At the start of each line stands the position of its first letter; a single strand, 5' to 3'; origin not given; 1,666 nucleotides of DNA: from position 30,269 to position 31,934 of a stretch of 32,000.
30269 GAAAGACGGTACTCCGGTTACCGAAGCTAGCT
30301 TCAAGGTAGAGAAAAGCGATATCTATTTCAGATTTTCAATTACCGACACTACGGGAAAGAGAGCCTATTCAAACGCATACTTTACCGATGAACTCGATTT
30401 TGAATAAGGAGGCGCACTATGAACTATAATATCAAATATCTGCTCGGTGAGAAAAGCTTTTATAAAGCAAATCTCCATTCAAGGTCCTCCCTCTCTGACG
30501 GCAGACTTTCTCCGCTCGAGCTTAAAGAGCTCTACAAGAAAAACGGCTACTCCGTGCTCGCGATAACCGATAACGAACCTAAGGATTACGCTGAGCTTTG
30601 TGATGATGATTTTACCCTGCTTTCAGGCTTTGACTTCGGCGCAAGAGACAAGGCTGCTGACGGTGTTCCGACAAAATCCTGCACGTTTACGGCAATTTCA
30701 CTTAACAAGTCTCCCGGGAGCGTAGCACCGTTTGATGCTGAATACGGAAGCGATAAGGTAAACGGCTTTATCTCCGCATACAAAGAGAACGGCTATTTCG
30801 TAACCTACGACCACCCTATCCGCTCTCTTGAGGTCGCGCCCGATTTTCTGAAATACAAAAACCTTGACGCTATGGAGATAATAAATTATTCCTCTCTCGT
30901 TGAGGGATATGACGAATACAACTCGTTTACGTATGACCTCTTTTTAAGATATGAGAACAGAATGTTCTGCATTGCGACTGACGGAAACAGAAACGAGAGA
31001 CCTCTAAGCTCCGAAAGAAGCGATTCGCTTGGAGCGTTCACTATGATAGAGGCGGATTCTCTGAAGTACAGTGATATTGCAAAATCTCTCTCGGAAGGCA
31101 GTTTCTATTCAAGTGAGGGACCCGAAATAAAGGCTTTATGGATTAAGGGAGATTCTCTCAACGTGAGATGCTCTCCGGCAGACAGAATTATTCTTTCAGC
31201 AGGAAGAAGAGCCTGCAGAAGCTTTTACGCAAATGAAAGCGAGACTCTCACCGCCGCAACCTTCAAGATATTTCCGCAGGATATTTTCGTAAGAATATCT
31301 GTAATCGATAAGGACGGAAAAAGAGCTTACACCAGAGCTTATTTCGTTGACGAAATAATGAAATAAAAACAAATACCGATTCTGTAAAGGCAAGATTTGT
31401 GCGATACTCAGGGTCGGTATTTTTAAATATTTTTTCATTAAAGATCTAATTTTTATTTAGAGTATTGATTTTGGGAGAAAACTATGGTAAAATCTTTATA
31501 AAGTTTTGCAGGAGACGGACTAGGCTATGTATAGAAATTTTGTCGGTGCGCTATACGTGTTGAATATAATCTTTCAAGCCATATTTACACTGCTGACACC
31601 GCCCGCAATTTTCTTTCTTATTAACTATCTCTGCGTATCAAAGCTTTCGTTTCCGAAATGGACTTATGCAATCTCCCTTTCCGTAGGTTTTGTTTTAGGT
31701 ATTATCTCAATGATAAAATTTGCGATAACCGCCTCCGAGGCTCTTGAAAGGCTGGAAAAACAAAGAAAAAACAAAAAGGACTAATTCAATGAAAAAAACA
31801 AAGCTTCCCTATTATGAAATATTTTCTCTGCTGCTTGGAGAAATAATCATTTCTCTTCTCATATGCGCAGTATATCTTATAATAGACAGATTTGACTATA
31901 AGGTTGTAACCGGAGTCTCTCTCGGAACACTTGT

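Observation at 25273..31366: Six tandem PHP-fold paralogs form a duplicated A-B-C triad, and only the middle gene keeps the catalytic metal ligands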

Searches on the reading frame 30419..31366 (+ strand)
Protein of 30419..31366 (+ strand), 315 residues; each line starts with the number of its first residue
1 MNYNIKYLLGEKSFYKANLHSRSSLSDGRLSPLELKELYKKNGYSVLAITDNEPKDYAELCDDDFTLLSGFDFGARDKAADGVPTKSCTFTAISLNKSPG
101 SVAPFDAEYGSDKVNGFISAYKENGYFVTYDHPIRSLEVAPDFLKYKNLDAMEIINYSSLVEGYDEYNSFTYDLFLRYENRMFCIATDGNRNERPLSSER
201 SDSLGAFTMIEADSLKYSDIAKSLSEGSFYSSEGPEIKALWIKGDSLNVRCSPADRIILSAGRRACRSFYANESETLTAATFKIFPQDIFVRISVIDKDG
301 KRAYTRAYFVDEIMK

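Call 3: search_protein_families(library=pfam, proteins=[window:30419-31366:+], max_evalue=1)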
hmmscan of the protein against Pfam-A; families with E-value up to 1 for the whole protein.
window:30419-31366:+ (315 aa): 1 family
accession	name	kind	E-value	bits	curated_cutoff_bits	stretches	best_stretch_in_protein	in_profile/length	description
PF02811.25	PHP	-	0.0075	17.1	26.4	1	19-75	4-65/164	PHP domain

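Call 4: search_protein_families(library=ncbifam, proteins=[window:30419-31366:+], max_evalue=1)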
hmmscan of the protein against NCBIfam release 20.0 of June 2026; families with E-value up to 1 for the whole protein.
window:30419-31366:+ (315 aa): 5 families
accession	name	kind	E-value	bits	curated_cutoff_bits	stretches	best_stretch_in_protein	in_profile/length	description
NF038032.1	CehA_McbA_metalo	domain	1.5e-05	24.6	80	2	112-244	95-227/315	CehA/McbA family metallohydrolase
NF041577.1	nside_bi_sphtase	equivalog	0.00064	19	400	1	16-53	3-40/276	3',5'-nucleoside bisphosphate phosphatase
NF047791.1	RNaseRnm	equivalog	0.0026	17.1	375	1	18-53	4-39/275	RNase RNM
NF004981.0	PRK06361.1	equivalog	0.0048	16.3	117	1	18-52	3-37/217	histidinol phosphate phosphatase domain-containing protein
NF006375.0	PRK08609.1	equivalog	0.07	11.7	426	1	16-52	336-372/571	DNA polymerase/3'-5' exonuclease PolX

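Call 73: find_related_loci(query=A9, collection=metagenome_contigs, flank=10000)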
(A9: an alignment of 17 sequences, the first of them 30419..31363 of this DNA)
Query A9 (315 aa) in metagenome_contigs; peptide patterns used: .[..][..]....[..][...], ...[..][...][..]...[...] (x = any residue, [..] = any of these).
76 stretches matched a pattern; 3 encode a relative of the query (tblastn E <= 1e-3); 3 distinct loci.
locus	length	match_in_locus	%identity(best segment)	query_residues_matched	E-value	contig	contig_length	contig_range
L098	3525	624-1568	82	1-315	0e+0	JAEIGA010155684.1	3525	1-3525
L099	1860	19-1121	60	1-314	3e-133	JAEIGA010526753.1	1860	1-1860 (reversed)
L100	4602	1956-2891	59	1-314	2e-124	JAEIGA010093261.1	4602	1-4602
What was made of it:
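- Tried and rejected: It returned only three short contigs (call 73).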

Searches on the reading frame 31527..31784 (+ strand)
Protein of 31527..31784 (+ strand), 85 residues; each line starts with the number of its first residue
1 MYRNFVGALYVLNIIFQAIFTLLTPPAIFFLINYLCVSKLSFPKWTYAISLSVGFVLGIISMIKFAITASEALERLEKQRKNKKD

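Call 9: search_protein_families(library=pfam, proteins=[window:31527-31784:+], max_evalue=0.001)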
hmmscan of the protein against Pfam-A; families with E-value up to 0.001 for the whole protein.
window:31527-31784:+ (85 aa): 0 families

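Call 33: search_protein_families(library=ncbifam, proteins=[window:31527-31781:+], max_evalue=0.01)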
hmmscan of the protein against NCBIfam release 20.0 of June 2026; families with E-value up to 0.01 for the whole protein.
window:31527-31781:+ (85 aa): 1 family
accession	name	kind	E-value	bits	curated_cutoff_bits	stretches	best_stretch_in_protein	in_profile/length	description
NF045846.1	MSC0882_dom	subfamily_domain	0.0029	16.8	60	1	12-82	12-85/244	MSC_0882 family membrane protein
